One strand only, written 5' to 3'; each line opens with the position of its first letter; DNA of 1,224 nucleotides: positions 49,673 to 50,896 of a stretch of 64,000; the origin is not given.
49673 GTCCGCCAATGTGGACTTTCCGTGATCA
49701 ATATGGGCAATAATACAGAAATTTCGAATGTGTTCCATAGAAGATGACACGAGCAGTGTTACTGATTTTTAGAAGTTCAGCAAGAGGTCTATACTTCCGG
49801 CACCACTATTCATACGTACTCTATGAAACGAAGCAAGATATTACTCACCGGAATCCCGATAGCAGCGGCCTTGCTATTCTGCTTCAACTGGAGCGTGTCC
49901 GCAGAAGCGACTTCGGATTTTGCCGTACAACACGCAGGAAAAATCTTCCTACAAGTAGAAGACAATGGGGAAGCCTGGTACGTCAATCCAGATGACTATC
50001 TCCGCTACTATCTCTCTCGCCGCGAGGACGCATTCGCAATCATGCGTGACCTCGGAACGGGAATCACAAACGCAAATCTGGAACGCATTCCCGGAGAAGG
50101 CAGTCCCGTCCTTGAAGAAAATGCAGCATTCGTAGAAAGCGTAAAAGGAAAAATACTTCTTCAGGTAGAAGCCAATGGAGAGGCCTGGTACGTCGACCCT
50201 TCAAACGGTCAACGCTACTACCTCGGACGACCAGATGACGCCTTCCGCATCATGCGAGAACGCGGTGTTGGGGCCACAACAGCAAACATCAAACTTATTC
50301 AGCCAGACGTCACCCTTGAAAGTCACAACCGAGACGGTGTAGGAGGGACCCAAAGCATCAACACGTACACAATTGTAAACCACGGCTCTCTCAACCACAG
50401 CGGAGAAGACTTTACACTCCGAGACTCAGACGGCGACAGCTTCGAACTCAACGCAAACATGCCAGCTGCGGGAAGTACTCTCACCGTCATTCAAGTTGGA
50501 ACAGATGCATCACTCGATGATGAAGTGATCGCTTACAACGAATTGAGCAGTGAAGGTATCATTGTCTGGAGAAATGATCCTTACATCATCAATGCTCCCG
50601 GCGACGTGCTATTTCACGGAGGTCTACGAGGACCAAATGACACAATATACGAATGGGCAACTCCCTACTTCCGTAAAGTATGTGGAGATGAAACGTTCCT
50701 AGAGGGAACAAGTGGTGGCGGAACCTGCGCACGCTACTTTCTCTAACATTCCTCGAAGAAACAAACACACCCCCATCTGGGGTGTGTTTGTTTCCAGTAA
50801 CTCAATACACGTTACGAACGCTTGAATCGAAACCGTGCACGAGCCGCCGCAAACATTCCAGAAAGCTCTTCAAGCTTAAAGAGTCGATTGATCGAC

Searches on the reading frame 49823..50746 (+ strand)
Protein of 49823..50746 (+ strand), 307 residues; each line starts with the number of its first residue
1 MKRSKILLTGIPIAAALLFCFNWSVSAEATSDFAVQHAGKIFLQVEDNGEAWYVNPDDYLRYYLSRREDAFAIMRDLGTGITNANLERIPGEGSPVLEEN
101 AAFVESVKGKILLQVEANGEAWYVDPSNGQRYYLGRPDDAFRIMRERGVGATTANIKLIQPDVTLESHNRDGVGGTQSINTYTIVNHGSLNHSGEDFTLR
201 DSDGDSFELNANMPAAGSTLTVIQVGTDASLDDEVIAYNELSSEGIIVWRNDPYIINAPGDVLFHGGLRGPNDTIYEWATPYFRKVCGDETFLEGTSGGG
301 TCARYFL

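Call 3: search_protein_families(library=pfam, proteins=[window:49823-50746:+], max_evalue=1)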
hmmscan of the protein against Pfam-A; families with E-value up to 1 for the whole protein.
window:49823-50746:+ (307 aa): 4 families
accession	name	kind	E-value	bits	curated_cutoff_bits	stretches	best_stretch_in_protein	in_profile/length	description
PF19135.5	DUF5818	-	0.016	15.2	27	1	188-211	2-25/57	Protein of unknown function (DUF5818)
PF18346.7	SH3_15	-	0.061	14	24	0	34-58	42-66/67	Mind bomb SH3 repeat domain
PF06903.17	VirK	-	0.23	12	23.7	1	173-203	39-68/98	VirK protein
PF12604.14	gp37_C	-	0.23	12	22.5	0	209-246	20-58/95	Tail fibre protein gp37 C terminal domain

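Call 4: search_protein_families(library=ncbifam, proteins=[window:49823-50746:+], max_evalue=1)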
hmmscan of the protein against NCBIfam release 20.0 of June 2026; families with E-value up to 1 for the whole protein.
window:49823-50746:+ (307 aa): 0 families

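Call 17: find_encoding_contigs(protein=window:49823-50746:+, flank=3000, max_places=4)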
Protein window:49823-50746:+ (307 aa): 5 contigs read that carry it; 4 places shown.
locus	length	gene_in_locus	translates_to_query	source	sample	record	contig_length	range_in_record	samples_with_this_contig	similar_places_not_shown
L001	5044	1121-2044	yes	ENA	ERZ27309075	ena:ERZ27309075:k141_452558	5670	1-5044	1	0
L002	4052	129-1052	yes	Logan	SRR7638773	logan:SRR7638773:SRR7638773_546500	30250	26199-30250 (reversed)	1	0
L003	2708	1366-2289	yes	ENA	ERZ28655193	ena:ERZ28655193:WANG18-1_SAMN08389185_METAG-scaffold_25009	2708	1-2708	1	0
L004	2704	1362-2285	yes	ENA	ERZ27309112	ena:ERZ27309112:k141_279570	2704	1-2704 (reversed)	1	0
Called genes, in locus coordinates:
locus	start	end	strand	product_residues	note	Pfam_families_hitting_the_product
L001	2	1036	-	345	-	?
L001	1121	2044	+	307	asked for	-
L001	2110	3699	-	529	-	PF01554:MatE (weak), PF03023:MurJ, PF01554:MatE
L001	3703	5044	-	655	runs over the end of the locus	?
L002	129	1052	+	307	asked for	-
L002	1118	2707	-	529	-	PF01554:MatE (weak), PF03023:MurJ, PF01554:MatE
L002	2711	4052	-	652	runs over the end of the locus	PF13196:DUF4012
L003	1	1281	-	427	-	?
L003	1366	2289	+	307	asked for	-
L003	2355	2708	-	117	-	?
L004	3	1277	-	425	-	?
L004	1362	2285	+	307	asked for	-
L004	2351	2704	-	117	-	?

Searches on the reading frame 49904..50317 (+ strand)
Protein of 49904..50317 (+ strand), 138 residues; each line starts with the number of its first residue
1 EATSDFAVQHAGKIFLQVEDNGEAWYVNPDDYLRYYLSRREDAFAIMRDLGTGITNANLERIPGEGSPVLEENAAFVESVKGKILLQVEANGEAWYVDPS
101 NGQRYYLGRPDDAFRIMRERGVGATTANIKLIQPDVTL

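Call 37: predict_structure(alignment_id=A4)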
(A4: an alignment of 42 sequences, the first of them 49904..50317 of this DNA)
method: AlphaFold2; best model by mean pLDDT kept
length: 138 residues; sequences in the alignment: 42
mean_pLDDT: 88.5   pTM: 0.80
mean pLDDT of the five models: 88.5, 87.1, 83.3, 81.5, 78.4
residues with pLDDT >= 90: 72; 70-90: 62; 50-70: 4; < 50: 0
segments of 3 or more residues with pLDDT < 50: none
pLDDT, mean of each block of 10 residues (from residue 1): 81 87 89 88 83 94 95 96 91 91 90 82 89 81
secondary structure, 60 per line:
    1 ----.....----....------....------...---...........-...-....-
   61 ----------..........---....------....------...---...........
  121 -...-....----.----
elements in order: H5-9 E14-17 E24-27 E34-36 H40-50 E52-54 H56-59 H71-80 E84-87 E94-97 E104-106 H110-120 E122-124 H126-129

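Call 42: fold_search(model_id=the predicted structure, library=pdb)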
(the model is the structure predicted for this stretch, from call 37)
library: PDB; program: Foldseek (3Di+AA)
matches with E <= 10: 186; with E <= 0.001: 0
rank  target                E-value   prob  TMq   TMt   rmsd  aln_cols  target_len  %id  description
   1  9a6x_B                4.9e-01  0.03  0.14  0.11  13.5       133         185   13  Integrative model of PTAS-EFP by crosslinking MS and deep learning (released 2024-09-18)
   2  7np7_B4               5.2e-01  0.04  0.17  0.07  20.8       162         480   10  Structure of an intact ESX-5 inner membrane complex, Composite C1 model (released 2021-06-02)
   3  4r17_K                9.1e-01  0.02  0.15  0.11  15.3       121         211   12  Ligand-induced aziridine-formation at subunit beta5 of the yeast 20S proteasome (released 2014-10-15)
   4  8g6f_E                9.7e-01  0.03  0.14  0.09  16.1       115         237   16  Structure of the Plasmodium falciparum 20S proteasome beta-6 A117D mutant complexed with inhibitor WLW-vs (released 2023-12-20)
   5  5cz9_K                1.1e+00  0.02  0.17  0.12  16.0       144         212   12  Yeast 20S proteasome beta5-D17N mutant in complex with Carfilzomib; Propeptide expressed in trans (released 2016-03-23)
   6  8w2f_E                1.2e+00  0.02  0.14  0.09  14.9       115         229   14  Plasmodium falciparum 20S proteasome bound to an inhibitor (released 2024-07-31)
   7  4q1s_Y                1.5e+00  0.01  0.16  0.11  15.4       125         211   12  Yeast 20S proteasome in Complex with Kendomycin (released 2014-07-30)
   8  4ttu_A                1.7e+00  0.02  0.18  0.03  12.3       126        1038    8  N-terminally truncated dextransucrase DSR-E from Leuconostoc mesenteroides NRRL B-1299 in complex with isomaltotriose (released 2015-07-29)
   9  6do4_B                1.8e+00  0.02  0.13  0.06  14.0       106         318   13  KLHDC2 ubiquitin ligase in complex with SelS C-end degron (released 2018-12-19)
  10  9o3e_S                1.9e+00  0.02  0.14  0.09  15.3       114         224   17  Plasmodium falciparum 20S proteasome bound to inhibitor 159 (released 2025-11-12)
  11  6do4_A                2.1e+00  0.02  0.16  0.08  13.7       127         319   12  KLHDC2 ubiquitin ligase in complex with SelS C-end degron (released 2018-12-19)
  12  9l5u_B                2.2e+00  0.04  0.16  0.16   8.0        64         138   23  Papain-like cysteine protease toxin/immunity pair (released 2025-06-04)
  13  8g6e_E                2.2e+00  0.01  0.13  0.08  15.5       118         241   16  Structure of the Plasmodium falciparum 20S proteasome complexed with inhibitor TDI-8304 (released 2023-12-20)
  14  9bc9_A                2.3e+00  0.02  0.15  0.08  12.3       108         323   12  Structure of KLHDC2 bound to SJ10278 (released 2024-11-06)
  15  9o3f_E                2.3e+00  0.02  0.14  0.09  14.5       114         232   17  Plasmodium falciparum 20S proteasome bound to inhibitor 296 (released 2025-11-12)
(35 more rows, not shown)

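Call 43: find_homologous_proteins(query=A4, max_evalue=1e-10)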
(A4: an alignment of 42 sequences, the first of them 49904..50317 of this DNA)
Query A4 (42 sequences) (138 aa, profile of the alignment): 1145 proteins with E <= 1e-10 among 5236 candidates; the best 120 are listed.
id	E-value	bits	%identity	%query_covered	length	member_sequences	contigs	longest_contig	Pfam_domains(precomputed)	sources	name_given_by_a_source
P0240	1.5e-75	269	47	93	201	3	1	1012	-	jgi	-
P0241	2.5e-75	268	55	86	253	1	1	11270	-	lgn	-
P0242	5.4e-73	261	50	88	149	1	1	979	-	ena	-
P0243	1.9e-72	259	48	92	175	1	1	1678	-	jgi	-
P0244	2.6e-72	259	42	88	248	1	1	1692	-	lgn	-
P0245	3.0e-72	258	44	88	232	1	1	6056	-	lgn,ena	-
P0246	3.8e-71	255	45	88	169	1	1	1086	-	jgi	jgi:hypothetical protein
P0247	9.5e-71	254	46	92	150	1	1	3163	-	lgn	-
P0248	1.0e-70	254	47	92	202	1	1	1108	-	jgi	jgi:hypothetical protein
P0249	2.0e-70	253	46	90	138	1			-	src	-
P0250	3.9e-70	252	47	88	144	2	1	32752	-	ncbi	-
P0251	4.1e-70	252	43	92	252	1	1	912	-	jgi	-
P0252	1.5e-69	250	51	97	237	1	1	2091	-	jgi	jgi:hypothetical protein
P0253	1.4e-68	247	45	88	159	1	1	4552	-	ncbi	-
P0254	1.2e-67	244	44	88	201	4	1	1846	-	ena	-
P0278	6.1e-61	222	38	91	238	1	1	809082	PF00127.27,PF13473.13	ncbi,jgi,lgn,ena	ncbi:MAG: cupredoxin domain-containing protein [Patescibacteria group bacterium]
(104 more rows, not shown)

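Call 54: search_protein_families(library=pfam, alignment_id=A4, max_evalue=10)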
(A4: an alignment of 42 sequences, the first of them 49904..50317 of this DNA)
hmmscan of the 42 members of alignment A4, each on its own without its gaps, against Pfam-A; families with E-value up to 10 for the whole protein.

A. member 1, window:49904-50317:+ (138 aa): 3 families
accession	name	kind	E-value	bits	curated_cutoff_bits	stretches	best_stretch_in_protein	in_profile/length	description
PF18346.7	SH3_15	-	0.014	16.1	24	1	7-31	42-66/67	Mind bomb SH3 repeat domain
PF02983.19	Pro_Al_protease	-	0.091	13.3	23.4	1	89-101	21-33/59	Alpha-lytic protease prodomain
PF08265.16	YL1_C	-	0.11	12.7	22.6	1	94-106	9-21/29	YL1 nuclear protein C-terminal domain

B. families by the number of members that match (of 42 scanned): 38 families (the first 25 are shown)
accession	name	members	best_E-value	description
PF15180.11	NPBW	19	0.0024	Neuropeptides B and W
PF20942.3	DUF4785_2nd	18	0.022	Domain of unknown function (DUF4785) central domain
PF18346.7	SH3_15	17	0.0027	Mind bomb SH3 repeat domain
PF02983.19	Pro_Al_protease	7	0.018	Alpha-lytic protease prodomain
PF02036.22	SCP2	5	0.0014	SCP-2 sterol transfer family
PF23676.1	YnaM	5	0.0069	Protein YnaM-like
PF19103.5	DUF5790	5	0.074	Family of unknown function (DUF5790)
PF09448.16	MmlI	4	0.058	Methylmuconolactone methyl-isomerase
PF15598.11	Imm61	4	0.059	Immunity protein 61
PF02513.24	Spin-Ssty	3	0.0047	Spin/Ssty Family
PF06191.17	DUF995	3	0.048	Protein of unknown function (DUF995)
PF21132.2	MFD_D3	2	0.032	MFD, D3 domain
PF23374.1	Fn3_arc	2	0.033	Archaeal fibronectin-III type-like domain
PF08336.16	P4Ha_N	2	0.084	Prolyl 4-Hydroxylase alpha-subunit, N-terminal region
PF08265.16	YL1_C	2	0.11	YL1 nuclear protein C-terminal domain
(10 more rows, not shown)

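Call 56: fold_search(model_id=the predicted structure, library=viral)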
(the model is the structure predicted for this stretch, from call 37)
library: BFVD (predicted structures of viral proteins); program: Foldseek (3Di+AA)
matches with E <= 10: 467; with E <= 0.001: 0
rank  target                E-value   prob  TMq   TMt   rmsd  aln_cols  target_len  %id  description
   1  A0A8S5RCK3            1.5e-01  0.15  0.22  0.23  14.8       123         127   14  Uncharacterized protein [virus sp. ctmTa7]
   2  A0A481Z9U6            2.5e-01  0.11  0.21  0.16  12.8       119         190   10  F-box domain-containing protein [Pithovirus LCPAC304]
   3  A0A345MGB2            3.0e-01  0.12  0.18  0.24  15.6        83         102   18  Uncharacterized protein [Streptomyces phage LukeCage]
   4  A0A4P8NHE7            3.0e-01  0.08  0.21  0.18  14.9       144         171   12  Uncharacterized protein [Rheinheimera phage vB_RspM_Barba19A]
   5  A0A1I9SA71            3.0e-01  0.07  0.18  0.20  13.8       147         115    8  Uncharacterized protein [Rhodococcus phage Weasels2]
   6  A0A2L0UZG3            3.8e-01  0.15  0.24  0.29  11.3        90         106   14  Uncharacterized protein [Agrobacterium phage Atu_ph07]
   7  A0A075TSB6            3.8e-01  0.07  0.15  0.24  12.7        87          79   10  ORF45 [Helicoverpa SNPV AC53]
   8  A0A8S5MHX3            5.2e-01  0.13  0.22  0.13  13.9        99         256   13  Uncharacterized protein [Siphoviridae sp. ctvyM23]
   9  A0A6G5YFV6            5.9e-01  0.05  0.20  0.08  13.2       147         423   11  (no name in the UniProt tables at hand)
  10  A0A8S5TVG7            6.3e-01  0.08  0.22  0.08  17.1        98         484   14  L SHAPED TAIL FIBER PROTEIN [Siphoviridae sp. ctx254]
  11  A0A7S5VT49            6.7e-01  0.04  0.18  0.05  16.6       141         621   15  (no name in the UniProt tables at hand)
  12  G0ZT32                7.5e-01  0.11  0.18  0.27   9.7        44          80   25  DNA polymerase (Fragment) [Aeromonas phage PAS-1]
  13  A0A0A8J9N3            7.5e-01  0.03  0.18  0.11  14.7       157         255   13  Uncharacterized protein [Ralstonia phage RSL2]
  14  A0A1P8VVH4            8.0e-01  0.06  0.20  0.10  13.8       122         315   14  (no name in the UniProt tables at hand)
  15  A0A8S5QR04            8.0e-01  0.04  0.18  0.19  14.6       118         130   11  Zinc ribbon domain protein [Siphoviridae sp. ct4be24]
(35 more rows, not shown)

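Call 68: find_encoding_contigs(protein=P0278, flank=8000, max_places=2)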
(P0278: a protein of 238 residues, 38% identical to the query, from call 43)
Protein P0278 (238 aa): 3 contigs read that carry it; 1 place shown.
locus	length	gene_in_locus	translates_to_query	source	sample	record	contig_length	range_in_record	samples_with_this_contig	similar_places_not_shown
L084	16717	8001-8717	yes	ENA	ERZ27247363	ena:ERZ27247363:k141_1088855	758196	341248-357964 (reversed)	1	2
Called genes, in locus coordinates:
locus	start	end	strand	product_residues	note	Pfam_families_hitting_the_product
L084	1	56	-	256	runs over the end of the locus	-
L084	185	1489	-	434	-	PF00817:IMS, PF11798:IMS_HHH (weak), PF11799:IMS_C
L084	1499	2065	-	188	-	PF00717:Peptidase_S24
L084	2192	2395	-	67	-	-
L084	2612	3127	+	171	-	PF00210:Ferritin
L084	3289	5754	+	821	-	PF03477:ATP-cone, PF00317:Ribonuc_red_lgN, PF02867:Ribonuc_red_lgC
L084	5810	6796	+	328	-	PF00268:Ribonuc_red_sm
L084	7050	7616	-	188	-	PF04542:Sigma70_r2, PF08281:Sigma70_r4_2, PF04545:Sigma70_r4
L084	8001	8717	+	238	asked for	PF13473:Cupredoxin_1, PF00127:Copper-bind (faint)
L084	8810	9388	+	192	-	-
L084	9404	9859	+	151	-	-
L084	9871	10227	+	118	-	PF02325:CCB3_YggT (weak)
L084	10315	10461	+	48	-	-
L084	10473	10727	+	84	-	-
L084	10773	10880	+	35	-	-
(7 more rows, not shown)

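Call 69: search_solved_structures(query=A4, max_evalue=10, show_alignments=0)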
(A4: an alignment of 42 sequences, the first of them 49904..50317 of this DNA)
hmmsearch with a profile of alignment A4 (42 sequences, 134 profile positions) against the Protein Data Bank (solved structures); distinct sequences matched with E-value up to 10: 1.
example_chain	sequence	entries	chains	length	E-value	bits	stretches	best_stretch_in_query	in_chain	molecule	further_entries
2lkc_A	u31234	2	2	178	1.2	12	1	87-124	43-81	Translation initiation factor IF-2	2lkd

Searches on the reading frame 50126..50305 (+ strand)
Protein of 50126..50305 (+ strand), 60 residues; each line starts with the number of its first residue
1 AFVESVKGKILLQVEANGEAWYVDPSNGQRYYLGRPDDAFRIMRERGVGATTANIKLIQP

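Call 18: predict_structure(alignment_id=A2)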
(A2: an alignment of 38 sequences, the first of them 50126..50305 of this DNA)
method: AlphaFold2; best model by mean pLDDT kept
length: 60 residues; sequences in the alignment: 38
mean_pLDDT: 73.3   pTM: 0.52
mean pLDDT of the five models: 73.3, 73.3, 71.5, 66.3, 65.4
residues with pLDDT >= 90: 0; 70-90: 40; 50-70: 19; < 50: 1
segments of 3 or more residues with pLDDT < 50: none
pLDDT, mean of each block of 10 residues (from residue 1): 73 70 82 80 74 61
secondary structure, 60 per line:
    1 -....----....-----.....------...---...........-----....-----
elements in order: H2-5 E10-13 E19-23 E30-32 H36-46 H52-55

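Call 19: search_protein_representatives(alignment_id=A2)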
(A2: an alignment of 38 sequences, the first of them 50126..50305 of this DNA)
Query: 38 sequences, 86 profile positions. Proteins with E-value up to 0.001 (for the whole library): 3685; up to 1e-10: 3419; up to 1e-30: 2543. The best 150 are listed.
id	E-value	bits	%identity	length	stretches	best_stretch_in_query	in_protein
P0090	1.0e-73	259.0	-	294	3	8-84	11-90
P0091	3.2e-65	231.8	-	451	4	26-84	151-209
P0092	3.7e-63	225.2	-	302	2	8-84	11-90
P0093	9.7e-63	223.8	-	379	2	3-85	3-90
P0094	2.1e-62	222.7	-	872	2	6-84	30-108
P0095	4.2e-62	221.8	-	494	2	9-85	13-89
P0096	5.1e-62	221.5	-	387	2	1-85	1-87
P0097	9.9e-62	220.6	-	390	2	3-85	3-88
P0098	1.1e-61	220.4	-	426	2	6-84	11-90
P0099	1.1e-61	220.4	-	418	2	1-84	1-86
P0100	1.2e-61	220.3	-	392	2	3-84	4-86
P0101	1.5e-61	220.0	-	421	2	2-85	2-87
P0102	2.2e-61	219.5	-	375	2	2-84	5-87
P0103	2.4e-61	219.4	-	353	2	15-84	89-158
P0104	2.4e-61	219.3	-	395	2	17-84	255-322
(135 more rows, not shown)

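Call 25: search_protein_families(library=pfam, alignment_id=A3, max_evalue=0.001)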
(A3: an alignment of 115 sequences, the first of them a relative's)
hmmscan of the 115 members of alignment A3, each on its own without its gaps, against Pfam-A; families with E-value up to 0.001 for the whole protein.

A. member 1, P0090 (294 aa): 1 family
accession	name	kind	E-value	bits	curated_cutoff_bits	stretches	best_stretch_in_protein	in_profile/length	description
PF18884.5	TSP3_bac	-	1.9e-11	44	25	0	99-116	1-18/22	Bacterial TSP3 repeat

B. families by the number of members that match (of 115 scanned): 47 families (the first 25 are shown)
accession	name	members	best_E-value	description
PF18884.5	TSP3_bac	36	1.3e-14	Bacterial TSP3 repeat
PF00188.32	CAP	9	8.3e-44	Cysteine-rich secretory protein family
PF13365.12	Trypsin_2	5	9.4e-27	Trypsin-like peptidase domain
PF00089.32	Trypsin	5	3.5e-09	Trypsin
PF01551.29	Peptidase_M23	3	7.7e-12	Peptidase family M23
PF09603.15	Fib_succ_major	2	5.3e-28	Fibrobacter succinogenes major domain (Fib_succ_major)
PF01965.30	DJ-1_PfpI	2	4.1e-19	DJ-1/PfpI family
PF00041.27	fn3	2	6.2e-16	Fibronectin type III domain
PF01841.26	Transglut_core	2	9.8e-13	Transglutaminase-like superfamily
PF11617.13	Cu-binding_MopE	2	5.9e-10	Putative metal-binding motif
PF09826.15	Beta_propel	1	4.5e-105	Beta propeller domain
PF14240.11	YHYH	1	7.2e-75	YHYH protein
PF00331.26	Glyco_hydro_10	1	1.2e-64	Glycosyl hydrolase family 10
PF01161.25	PBP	1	6.6e-34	Phosphatidylethanolamine-binding protein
PF06468.19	Spond_N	1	1.2e-32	Spondin_N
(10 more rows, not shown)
